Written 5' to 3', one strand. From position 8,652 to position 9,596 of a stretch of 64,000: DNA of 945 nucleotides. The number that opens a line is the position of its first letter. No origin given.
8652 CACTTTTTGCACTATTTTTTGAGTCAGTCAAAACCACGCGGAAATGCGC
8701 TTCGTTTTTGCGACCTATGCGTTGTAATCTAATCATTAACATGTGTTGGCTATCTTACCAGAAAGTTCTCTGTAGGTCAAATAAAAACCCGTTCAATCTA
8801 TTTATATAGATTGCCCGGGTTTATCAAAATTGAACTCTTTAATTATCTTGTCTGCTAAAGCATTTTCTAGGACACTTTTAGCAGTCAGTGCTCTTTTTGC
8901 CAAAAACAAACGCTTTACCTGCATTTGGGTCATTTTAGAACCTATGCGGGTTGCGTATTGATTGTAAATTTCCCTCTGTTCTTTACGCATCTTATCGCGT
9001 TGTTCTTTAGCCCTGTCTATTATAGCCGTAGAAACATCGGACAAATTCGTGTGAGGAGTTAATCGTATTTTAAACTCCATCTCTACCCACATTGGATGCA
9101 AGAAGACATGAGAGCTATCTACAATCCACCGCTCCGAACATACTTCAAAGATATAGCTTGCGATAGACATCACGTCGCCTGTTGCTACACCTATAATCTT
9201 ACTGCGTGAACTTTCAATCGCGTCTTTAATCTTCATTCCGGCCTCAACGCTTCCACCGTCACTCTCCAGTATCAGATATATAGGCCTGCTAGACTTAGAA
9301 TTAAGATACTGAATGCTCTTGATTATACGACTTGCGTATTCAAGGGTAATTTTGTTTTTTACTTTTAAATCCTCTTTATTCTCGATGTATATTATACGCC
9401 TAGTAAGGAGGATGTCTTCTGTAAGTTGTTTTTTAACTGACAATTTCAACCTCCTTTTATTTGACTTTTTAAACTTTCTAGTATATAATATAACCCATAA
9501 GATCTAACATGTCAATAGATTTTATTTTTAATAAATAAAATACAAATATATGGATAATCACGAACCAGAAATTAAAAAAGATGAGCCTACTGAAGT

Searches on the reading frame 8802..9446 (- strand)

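Call 55: search_protein_families(library=pfam, proteins=[window:8802-9446:-], max_evalue=0.001)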
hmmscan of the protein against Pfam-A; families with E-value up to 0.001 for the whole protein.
window:8802-9446:- (214 aa): 2 families
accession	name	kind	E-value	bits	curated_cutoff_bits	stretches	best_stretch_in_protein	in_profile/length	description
PF00574.28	CLP_protease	-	1.2e-14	55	20.2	1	23-203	15-180/182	Clp protease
PF25145.1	NfeD1b_N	-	0.00037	20.6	40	0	29-100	7-78/189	NfeD1b, N-terminal domain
